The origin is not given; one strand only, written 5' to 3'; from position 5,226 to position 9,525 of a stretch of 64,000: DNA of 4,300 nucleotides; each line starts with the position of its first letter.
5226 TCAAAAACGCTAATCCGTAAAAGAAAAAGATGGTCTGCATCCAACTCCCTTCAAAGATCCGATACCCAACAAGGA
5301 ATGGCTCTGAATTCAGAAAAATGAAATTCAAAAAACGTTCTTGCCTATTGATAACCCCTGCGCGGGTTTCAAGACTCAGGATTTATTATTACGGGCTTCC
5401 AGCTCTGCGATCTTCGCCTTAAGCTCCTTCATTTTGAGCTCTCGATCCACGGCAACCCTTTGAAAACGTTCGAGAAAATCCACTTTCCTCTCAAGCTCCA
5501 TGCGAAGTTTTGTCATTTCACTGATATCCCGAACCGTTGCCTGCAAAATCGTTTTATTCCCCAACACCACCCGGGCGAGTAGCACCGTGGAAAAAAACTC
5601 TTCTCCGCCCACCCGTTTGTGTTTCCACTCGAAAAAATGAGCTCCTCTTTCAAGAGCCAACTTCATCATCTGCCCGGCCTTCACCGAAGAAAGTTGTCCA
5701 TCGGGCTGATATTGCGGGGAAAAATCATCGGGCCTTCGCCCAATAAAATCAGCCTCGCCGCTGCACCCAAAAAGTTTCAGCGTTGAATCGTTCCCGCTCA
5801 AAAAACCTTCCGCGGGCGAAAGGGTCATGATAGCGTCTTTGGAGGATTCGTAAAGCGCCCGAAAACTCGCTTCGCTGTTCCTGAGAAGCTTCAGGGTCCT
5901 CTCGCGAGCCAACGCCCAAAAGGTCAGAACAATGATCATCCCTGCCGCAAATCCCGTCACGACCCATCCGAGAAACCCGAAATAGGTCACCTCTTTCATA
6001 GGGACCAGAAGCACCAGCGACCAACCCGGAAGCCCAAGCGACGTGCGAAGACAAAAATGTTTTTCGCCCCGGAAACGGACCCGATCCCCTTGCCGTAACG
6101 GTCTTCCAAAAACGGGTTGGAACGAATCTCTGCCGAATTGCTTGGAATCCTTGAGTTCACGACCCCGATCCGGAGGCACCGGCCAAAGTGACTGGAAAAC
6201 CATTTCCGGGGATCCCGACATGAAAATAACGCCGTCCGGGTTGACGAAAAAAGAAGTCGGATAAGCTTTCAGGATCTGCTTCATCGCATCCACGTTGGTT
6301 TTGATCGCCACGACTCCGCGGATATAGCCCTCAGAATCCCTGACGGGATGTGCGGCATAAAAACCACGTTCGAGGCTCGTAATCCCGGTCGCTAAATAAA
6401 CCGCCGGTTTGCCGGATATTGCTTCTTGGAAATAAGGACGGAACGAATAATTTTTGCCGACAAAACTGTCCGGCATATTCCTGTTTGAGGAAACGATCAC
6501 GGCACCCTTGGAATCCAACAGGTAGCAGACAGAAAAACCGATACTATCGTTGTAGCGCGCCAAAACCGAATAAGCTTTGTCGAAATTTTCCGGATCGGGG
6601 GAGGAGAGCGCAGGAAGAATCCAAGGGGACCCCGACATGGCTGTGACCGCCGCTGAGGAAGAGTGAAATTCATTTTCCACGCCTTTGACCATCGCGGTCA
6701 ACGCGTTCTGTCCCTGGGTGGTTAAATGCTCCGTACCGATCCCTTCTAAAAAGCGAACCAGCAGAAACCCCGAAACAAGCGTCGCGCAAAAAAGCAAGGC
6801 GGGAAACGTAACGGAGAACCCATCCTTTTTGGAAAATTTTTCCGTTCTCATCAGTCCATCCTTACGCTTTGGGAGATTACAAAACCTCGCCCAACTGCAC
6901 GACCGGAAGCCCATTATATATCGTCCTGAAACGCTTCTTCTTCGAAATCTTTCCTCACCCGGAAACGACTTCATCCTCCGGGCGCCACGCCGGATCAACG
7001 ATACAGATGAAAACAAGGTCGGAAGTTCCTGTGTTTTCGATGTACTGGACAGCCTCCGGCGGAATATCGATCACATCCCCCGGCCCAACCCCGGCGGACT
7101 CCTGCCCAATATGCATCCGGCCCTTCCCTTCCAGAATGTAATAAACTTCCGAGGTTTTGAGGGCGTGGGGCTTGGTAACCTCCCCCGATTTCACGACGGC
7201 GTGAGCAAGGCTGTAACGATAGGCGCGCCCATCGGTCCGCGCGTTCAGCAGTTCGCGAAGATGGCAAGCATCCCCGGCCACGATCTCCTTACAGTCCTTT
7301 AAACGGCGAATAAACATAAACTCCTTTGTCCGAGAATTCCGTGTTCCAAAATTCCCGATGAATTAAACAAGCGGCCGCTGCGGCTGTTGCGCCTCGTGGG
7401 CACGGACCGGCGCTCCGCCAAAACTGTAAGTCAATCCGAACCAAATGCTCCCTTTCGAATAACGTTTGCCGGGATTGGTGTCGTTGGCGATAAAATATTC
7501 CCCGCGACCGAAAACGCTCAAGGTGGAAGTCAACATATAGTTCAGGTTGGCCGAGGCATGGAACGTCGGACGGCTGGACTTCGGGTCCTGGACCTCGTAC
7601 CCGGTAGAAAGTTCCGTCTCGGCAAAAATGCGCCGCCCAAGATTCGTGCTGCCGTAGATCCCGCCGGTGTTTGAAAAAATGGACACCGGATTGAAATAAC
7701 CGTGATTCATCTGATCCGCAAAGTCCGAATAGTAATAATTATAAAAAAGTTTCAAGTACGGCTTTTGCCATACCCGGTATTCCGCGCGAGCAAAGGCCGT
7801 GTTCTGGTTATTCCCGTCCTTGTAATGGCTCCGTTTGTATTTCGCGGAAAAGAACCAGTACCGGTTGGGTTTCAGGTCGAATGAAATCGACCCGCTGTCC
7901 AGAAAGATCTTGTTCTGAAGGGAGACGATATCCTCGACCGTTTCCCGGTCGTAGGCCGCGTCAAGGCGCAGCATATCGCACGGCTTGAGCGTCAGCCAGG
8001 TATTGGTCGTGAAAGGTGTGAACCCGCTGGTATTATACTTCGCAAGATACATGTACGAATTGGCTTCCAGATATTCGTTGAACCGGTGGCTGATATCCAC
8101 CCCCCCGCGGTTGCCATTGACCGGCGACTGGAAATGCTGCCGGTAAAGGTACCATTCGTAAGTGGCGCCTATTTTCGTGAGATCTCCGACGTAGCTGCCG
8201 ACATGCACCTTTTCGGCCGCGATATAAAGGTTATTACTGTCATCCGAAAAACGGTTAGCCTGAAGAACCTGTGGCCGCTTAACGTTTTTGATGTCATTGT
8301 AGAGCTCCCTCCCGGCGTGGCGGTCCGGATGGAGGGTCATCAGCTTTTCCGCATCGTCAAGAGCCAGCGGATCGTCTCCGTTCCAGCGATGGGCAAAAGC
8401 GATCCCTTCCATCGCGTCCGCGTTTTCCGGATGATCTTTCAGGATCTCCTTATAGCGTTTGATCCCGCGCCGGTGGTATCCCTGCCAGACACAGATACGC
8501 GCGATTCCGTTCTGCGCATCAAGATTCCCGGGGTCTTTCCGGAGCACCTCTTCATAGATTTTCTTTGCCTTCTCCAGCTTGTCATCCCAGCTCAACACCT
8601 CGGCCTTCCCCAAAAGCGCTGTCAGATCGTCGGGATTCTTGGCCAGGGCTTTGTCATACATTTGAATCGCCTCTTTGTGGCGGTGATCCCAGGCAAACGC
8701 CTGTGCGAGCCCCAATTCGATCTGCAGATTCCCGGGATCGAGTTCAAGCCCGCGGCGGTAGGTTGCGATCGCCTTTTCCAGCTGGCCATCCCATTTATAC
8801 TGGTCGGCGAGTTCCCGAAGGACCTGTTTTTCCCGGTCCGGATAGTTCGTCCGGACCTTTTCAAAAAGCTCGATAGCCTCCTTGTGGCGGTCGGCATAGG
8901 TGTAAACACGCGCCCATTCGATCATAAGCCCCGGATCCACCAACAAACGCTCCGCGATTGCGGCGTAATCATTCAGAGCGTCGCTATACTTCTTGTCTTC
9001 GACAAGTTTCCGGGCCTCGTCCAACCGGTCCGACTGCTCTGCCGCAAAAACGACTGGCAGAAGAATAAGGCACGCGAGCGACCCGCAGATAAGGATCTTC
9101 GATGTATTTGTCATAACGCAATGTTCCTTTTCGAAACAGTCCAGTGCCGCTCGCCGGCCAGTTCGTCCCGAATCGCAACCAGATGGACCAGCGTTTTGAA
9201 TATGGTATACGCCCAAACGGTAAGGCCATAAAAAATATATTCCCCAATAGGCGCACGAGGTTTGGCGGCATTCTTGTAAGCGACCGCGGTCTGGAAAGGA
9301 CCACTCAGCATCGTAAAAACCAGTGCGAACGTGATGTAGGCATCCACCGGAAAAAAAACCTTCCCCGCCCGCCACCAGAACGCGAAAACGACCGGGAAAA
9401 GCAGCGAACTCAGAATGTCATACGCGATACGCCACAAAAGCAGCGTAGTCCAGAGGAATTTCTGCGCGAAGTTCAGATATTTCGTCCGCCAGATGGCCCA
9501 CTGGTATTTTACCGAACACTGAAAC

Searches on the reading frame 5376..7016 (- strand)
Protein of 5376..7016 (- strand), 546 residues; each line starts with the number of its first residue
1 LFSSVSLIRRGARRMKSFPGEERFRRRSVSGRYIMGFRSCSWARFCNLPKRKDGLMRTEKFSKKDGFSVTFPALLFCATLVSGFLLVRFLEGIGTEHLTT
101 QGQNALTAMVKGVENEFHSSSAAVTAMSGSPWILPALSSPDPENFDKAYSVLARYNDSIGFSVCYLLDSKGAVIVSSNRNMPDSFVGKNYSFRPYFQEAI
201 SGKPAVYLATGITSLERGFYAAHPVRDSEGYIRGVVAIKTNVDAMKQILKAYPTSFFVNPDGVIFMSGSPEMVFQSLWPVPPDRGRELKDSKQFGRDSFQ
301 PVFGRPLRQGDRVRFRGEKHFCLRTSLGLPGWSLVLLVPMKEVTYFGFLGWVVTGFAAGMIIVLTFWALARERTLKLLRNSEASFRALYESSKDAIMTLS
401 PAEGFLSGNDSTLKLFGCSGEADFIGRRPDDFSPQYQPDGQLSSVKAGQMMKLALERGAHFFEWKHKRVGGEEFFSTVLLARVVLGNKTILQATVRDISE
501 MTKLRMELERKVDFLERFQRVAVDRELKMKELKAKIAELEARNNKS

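Call 82: search_protein_families(library=pfam, proteins=[window:5376-7016:-], max_evalue=0.001)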
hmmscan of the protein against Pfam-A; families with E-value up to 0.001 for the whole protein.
window:5376-7016:- (546 aa): 2 families
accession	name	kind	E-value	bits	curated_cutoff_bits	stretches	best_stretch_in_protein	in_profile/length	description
PF02743.24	dCache_1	-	9.9e-17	61.7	45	1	96-335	5-238/240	Cache domain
PF17203.10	sCache_3_2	-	0.00039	21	28.4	1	116-246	10-132/140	Single cache domain 3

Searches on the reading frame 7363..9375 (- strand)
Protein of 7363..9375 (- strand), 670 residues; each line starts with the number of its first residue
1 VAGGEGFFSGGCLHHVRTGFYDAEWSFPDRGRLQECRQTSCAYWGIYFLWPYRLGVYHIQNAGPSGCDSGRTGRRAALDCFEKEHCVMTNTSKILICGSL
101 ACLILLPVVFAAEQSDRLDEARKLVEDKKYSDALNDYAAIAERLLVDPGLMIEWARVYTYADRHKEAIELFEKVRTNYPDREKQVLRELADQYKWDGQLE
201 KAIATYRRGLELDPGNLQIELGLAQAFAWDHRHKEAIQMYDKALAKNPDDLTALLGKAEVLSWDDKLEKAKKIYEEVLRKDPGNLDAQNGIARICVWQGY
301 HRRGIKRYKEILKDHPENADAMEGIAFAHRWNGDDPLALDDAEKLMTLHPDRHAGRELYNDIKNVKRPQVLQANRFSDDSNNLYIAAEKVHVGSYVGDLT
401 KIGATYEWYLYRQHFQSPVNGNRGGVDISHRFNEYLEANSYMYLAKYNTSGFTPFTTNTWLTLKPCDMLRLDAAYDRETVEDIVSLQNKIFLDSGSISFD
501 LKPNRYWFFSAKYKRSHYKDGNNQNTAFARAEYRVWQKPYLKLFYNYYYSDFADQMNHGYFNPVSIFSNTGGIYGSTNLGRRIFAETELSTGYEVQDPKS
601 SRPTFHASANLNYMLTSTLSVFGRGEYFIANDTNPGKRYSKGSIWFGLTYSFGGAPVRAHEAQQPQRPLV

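Call 82: search_protein_families(library=pfam, proteins=[window:7363-9375:-], max_evalue=0.001)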
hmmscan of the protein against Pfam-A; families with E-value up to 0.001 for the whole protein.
window:7363-9375:- (670 aa): 20 families
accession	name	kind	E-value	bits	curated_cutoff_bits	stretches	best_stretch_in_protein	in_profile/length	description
PF13428.12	TPR_14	-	4.4e-20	70.6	23.5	2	185-226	3-44/44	Tetratricopeptide repeat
PF14559.12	TPR_19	-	4.2e-19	69.1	25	2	231-294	5-68/68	Tetratricopeptide repeat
PF13432.12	TPR_16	-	3.6e-15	56.5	32.7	1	197-250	11-64/65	Tetratricopeptide repeat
PF07719.23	TPR_2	-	1e-14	53.8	27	0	185-216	3-34/34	Tetratricopeptide repeat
PF13174.12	TPR_6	-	1.1e-13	51.2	26.3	0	154-180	6-32/33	Tetratricopeptide repeat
PF13424.12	TPR_12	-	1.4e-12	48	30.1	1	153-213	8-75/77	Tetratricopeptide repeat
PF24575.1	TPR_Slam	-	7.1e-12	46.1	35.2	0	237-319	1-81/104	Surface lipoprotein assembly modifier, N-terminal TPR repeats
PF00515.34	TPR_1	-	3.1e-11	43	27.8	0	188-216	6-34/34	Tetratricopeptide repeat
PF23914.1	TPR_CcmH_CycH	-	1.3e-09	38.5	42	1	233-319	66-155/158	Cytochrome c-type biogenesis protein H TPR domain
PF13414.12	TPR_11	-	1.9e-09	37.5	26.8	1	196-227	7-38/42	TPR repeat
PF13181.12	TPR_8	-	2.6e-07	30.7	25.7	0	197-215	15-33/34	Tetratricopeptide repeat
PF13431.12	TPR_17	-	3.4e-07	30.4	24.4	0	240-270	2-32/34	Tetratricopeptide repeat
PF13176.12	TPR_7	-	1.7e-05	25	27.9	0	232-250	14-34/36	Tetratricopeptide repeat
PF12895.13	ANAPC3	-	6e-05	23.7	27.2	0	231-306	3-77/82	Anaphase-promoting complex, cyclosome, subunit 3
PF04338.18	DUF481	-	0.00015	22.4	21.1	1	471-652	34-210/210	Protein of unknown function, DUF481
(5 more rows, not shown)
